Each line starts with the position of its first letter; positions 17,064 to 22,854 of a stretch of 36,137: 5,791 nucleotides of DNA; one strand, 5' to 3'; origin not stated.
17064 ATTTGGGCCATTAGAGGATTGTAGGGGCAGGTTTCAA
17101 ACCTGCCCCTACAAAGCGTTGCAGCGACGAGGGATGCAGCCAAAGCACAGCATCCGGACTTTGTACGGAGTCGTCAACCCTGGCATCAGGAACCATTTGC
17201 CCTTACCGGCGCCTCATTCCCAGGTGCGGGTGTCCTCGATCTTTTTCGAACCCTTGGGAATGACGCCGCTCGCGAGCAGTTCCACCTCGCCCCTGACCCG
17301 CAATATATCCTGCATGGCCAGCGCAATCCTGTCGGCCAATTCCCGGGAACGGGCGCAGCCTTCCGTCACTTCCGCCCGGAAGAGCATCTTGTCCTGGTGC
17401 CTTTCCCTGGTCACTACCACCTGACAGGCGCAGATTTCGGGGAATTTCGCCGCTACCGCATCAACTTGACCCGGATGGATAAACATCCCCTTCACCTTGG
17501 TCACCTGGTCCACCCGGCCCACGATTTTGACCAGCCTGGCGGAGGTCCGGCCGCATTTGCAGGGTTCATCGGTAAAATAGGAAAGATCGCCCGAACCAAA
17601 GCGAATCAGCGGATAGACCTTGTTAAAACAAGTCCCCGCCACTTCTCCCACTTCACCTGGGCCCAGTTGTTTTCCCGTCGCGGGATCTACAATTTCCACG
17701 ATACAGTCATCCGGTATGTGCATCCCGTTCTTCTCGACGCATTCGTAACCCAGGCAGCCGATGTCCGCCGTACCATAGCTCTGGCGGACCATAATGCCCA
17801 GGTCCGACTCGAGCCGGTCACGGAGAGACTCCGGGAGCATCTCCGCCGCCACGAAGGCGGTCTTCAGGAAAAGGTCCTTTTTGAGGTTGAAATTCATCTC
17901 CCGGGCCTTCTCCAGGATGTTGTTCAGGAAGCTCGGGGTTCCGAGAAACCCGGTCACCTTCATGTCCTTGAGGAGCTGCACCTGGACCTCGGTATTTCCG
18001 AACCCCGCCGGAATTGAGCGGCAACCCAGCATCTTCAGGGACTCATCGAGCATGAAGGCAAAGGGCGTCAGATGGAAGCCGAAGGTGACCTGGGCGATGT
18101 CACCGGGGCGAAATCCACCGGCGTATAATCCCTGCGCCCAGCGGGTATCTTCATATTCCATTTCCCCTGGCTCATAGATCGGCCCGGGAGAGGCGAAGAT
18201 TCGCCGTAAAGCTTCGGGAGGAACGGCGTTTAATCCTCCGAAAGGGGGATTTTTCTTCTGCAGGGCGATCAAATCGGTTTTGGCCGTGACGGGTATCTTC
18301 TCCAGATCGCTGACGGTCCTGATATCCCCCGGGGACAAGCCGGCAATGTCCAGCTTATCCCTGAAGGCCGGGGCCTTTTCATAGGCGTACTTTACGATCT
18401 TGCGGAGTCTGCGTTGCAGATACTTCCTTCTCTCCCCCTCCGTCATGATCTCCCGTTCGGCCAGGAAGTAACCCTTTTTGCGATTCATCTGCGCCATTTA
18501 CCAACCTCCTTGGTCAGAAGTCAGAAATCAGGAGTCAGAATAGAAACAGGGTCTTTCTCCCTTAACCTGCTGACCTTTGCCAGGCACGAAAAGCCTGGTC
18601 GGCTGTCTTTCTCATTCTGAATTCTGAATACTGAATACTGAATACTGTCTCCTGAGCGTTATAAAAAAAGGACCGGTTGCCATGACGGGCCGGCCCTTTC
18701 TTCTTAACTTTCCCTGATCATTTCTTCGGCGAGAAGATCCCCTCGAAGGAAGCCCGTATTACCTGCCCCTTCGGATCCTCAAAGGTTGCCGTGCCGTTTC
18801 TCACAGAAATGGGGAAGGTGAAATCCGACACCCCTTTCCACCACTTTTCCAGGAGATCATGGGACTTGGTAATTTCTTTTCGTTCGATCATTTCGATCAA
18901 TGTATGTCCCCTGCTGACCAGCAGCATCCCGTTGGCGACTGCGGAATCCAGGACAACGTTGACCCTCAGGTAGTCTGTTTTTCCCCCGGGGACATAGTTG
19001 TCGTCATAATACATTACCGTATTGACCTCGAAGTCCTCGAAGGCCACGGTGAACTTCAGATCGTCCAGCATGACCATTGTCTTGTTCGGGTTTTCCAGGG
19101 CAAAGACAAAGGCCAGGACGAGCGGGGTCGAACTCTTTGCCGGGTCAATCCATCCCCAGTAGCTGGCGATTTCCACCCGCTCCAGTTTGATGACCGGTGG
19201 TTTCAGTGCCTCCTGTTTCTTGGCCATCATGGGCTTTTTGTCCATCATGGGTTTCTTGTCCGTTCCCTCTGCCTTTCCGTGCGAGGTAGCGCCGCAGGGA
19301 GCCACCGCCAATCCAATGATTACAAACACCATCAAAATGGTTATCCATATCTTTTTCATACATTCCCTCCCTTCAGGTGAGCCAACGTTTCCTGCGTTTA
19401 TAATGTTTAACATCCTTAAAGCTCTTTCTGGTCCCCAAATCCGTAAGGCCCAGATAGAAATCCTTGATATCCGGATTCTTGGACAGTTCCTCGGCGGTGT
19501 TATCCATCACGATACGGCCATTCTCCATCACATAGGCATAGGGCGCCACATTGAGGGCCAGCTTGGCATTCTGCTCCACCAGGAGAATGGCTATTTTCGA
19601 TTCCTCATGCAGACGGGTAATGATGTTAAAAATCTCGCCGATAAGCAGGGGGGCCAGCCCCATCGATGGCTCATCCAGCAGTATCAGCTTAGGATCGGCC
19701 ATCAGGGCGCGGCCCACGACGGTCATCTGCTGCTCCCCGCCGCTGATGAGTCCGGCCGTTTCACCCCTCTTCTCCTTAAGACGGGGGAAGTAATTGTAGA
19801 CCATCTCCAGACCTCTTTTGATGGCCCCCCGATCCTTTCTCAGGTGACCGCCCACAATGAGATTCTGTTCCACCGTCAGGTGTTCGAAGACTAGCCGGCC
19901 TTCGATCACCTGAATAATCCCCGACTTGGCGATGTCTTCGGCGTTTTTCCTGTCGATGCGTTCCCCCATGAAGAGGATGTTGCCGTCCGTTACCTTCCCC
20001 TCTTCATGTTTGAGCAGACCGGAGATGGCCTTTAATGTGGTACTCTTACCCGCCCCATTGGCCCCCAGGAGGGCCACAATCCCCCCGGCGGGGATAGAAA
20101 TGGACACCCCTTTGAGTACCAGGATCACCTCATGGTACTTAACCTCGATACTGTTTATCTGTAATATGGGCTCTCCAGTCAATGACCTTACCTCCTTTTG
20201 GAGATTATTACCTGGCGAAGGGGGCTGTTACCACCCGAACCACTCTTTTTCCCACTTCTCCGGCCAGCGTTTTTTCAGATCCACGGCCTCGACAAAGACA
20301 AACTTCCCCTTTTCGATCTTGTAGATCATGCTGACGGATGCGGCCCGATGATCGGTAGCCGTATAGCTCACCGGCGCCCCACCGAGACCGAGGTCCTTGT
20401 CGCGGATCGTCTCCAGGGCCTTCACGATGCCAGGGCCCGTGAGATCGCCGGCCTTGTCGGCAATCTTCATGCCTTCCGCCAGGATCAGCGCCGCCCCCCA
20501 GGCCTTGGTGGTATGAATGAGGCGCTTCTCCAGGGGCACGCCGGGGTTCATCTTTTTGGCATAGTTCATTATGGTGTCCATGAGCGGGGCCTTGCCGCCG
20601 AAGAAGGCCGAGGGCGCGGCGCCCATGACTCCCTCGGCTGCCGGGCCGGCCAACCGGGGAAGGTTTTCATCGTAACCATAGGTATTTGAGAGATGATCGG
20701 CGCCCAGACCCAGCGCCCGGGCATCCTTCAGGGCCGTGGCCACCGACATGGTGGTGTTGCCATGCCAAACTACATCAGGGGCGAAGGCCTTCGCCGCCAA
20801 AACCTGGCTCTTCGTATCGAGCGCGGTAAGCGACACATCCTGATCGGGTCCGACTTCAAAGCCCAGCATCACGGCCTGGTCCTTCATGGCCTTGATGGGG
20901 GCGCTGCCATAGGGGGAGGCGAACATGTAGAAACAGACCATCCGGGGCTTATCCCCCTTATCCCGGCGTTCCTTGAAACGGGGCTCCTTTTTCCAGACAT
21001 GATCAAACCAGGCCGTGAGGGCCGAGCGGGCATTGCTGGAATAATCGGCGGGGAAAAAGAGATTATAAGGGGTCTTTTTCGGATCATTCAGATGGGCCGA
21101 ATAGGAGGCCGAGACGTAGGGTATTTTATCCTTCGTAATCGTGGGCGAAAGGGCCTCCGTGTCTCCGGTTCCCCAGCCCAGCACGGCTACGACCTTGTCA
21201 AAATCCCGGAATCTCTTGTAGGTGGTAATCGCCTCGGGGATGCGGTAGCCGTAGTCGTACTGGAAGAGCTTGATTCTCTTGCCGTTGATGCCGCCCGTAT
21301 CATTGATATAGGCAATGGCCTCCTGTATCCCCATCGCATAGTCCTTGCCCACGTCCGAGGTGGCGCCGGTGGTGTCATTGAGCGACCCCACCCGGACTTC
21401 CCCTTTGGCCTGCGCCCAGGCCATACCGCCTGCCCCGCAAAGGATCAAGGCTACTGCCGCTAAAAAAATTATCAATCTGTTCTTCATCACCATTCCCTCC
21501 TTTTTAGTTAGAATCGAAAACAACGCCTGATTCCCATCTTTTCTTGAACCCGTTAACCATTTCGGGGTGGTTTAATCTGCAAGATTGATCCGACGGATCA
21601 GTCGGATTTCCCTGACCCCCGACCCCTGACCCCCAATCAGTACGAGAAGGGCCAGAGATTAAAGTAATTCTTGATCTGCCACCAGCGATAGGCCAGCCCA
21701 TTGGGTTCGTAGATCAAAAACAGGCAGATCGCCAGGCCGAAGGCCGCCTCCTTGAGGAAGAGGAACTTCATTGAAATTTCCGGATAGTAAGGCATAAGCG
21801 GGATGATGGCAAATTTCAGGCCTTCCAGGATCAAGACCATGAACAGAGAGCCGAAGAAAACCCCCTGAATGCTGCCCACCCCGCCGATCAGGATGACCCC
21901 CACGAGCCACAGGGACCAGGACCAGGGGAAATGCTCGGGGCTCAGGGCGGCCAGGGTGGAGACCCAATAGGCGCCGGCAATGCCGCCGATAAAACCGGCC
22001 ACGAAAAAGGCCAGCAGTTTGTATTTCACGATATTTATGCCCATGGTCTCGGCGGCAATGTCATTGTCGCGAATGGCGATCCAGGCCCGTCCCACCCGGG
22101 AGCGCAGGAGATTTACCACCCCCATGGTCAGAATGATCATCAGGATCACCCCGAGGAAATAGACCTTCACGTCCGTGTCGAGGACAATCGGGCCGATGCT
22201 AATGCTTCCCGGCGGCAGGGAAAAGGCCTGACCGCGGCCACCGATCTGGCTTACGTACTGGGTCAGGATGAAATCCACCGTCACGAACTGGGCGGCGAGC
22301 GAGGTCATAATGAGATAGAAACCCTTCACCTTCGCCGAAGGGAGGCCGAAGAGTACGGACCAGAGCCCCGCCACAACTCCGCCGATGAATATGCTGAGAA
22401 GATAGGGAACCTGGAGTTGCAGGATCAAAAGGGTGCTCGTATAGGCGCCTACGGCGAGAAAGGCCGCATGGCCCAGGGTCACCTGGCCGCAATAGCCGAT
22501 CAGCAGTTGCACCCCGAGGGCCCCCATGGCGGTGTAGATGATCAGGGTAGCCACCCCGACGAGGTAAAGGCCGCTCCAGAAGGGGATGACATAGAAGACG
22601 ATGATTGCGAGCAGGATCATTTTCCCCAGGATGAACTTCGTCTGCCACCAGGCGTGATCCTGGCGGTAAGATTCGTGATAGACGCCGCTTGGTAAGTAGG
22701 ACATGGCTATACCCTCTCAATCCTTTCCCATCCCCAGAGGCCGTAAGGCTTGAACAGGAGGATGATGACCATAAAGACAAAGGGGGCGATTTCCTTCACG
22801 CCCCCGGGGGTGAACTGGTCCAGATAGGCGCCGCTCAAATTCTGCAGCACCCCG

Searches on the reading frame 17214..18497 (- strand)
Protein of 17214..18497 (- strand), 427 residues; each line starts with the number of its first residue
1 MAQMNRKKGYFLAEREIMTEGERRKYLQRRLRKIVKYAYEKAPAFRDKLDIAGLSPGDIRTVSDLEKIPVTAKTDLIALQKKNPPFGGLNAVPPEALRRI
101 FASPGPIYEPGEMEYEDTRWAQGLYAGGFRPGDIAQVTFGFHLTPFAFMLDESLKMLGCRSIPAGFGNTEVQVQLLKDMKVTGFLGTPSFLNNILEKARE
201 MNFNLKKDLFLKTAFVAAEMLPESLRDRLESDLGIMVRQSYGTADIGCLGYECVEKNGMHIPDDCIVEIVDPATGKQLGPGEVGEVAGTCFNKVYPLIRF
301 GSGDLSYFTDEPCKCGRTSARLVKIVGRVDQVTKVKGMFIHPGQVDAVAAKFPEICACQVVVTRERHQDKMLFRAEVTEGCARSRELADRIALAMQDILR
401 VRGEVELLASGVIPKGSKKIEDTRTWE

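Call 57: search_protein_families(library=pfam, proteins=[window:17214-18497:-], max_evalue=0.00001)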
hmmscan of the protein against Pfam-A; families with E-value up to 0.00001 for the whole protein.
window:17214-18497:- (427 aa): 2 families
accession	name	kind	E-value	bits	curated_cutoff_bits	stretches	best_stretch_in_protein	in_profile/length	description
PF00501.34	AMP-binding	-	2e-11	43.8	29.9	1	170-286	246-372/384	AMP-binding enzyme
PF14535.12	AMP-binding_C_2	-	2.7e-09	37.6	25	1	337-420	1-89/96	AMP-binding enzyme C-terminal domain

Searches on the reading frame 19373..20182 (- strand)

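Call 57: search_protein_families(library=pfam, proteins=[window:19373-20182:-], max_evalue=0.00001)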
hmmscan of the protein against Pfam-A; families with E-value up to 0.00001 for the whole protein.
window:19373-20182:- (269 aa): 2 families
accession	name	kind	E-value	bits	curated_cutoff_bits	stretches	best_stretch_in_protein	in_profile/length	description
PF00005.33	ABC_tran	-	1.6e-24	87.5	25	1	23-173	1-136/137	ABC transporter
PF13304.12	AAA_21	-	2.7e-09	38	27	0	35-90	1-63/304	AAA domain, putative AbiEii toxin, Type IV TA system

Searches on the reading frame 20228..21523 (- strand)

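Call 57: search_protein_families(library=pfam, proteins=[window:20228-21523:-], max_evalue=0.00001)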
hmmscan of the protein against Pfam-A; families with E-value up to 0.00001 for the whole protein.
window:20228-21523:- (431 aa): 1 family
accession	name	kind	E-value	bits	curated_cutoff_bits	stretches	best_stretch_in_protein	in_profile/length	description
PF13458.12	Peripla_BP_6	-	9.7e-52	177.2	31.7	1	42-406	1-342/343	Periplasmic binding protein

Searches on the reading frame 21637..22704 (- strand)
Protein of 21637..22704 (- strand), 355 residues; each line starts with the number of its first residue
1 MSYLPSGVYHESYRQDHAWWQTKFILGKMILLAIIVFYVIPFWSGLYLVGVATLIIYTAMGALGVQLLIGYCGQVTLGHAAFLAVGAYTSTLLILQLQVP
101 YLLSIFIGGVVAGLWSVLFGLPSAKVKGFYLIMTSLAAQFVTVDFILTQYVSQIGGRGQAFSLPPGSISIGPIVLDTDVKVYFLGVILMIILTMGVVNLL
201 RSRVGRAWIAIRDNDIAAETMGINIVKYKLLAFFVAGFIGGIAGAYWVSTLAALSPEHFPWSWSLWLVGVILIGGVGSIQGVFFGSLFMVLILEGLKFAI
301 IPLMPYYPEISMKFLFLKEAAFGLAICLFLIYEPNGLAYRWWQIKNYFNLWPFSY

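Call 57: search_protein_families(library=pfam, proteins=[window:21637-22704:-], max_evalue=0.00001)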
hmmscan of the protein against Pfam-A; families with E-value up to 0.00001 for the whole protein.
window:21637-22704:- (355 aa): 1 family
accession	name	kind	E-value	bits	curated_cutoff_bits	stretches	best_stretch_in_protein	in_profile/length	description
PF02653.21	BPD_transp_2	-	4.5e-37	128.1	26.8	1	48-310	2-256/269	Branched-chain amino acid transport system / permease component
